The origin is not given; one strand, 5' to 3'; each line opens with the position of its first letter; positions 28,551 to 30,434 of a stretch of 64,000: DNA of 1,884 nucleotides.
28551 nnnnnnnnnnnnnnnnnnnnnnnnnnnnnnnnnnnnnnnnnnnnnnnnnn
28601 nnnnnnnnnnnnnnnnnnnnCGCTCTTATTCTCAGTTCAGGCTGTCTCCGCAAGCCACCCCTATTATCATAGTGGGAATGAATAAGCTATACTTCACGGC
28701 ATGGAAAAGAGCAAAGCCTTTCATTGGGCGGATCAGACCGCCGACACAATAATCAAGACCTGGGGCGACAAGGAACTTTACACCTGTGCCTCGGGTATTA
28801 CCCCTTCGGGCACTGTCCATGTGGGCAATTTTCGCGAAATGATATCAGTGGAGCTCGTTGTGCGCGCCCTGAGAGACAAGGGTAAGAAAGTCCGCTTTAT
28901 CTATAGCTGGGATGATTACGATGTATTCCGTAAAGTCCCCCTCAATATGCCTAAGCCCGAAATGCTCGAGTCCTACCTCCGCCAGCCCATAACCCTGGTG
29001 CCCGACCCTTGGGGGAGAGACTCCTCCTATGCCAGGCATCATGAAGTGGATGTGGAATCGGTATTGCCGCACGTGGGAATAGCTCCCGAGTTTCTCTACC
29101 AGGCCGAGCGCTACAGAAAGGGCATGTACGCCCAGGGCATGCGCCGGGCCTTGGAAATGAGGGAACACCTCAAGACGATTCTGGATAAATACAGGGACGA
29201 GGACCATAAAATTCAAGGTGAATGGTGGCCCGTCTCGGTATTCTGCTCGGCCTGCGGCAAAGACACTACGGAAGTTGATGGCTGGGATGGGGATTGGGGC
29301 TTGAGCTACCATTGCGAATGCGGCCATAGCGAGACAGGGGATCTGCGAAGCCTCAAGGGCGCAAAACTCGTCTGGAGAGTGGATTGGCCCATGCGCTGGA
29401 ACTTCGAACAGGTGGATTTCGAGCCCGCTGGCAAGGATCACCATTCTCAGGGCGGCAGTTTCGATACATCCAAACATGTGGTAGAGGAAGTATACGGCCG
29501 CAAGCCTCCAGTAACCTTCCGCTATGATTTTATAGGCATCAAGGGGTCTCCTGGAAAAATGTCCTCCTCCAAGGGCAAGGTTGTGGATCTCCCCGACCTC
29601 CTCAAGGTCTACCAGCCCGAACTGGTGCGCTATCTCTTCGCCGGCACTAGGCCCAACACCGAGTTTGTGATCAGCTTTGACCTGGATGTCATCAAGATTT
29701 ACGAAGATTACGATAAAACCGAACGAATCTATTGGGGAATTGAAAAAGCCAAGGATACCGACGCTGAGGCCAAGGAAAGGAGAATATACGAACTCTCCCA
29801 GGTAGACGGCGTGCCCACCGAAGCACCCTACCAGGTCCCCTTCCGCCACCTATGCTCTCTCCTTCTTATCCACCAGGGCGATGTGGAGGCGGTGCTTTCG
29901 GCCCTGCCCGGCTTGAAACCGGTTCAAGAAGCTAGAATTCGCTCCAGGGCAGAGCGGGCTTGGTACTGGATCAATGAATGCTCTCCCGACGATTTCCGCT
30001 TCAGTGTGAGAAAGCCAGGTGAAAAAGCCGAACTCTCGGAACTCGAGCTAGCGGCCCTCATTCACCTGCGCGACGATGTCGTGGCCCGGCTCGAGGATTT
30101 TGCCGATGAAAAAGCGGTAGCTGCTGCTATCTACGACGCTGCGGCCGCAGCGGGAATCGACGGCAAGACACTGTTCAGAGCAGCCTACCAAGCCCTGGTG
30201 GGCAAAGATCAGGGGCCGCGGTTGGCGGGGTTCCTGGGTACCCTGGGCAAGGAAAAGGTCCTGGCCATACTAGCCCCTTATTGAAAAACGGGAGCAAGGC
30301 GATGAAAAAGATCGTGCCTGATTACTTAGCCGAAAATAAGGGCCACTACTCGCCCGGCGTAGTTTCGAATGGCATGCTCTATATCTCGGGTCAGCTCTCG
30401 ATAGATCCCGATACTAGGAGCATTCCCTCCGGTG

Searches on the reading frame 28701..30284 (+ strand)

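Call 15: search_protein_families(library=pfam, proteins=[window:28701-30284:+], max_evalue=0.001)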
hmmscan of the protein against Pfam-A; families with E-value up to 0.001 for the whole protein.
window:28701-30284:+ (527 aa): 4 families
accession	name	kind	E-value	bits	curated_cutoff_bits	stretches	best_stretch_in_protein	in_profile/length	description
PF01921.24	tRNA-synt_1f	-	9.3e-130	433.2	27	1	8-368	2-359/360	tRNA synthetases class I (K)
PF09334.17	tRNA-synt_1g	-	4.2e-08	32.8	20.1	0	276-320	319-361/391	tRNA synthetases class I (M)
PF01406.26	tRNA-synt_1e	-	6.8e-08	32.7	27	0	25-73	11-57/301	tRNA synthetases class I (C) catalytic domain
PF19269.4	Anticodon_2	-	4.4e-05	24.3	23.6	1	454-522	68-135/141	Anticodon binding domain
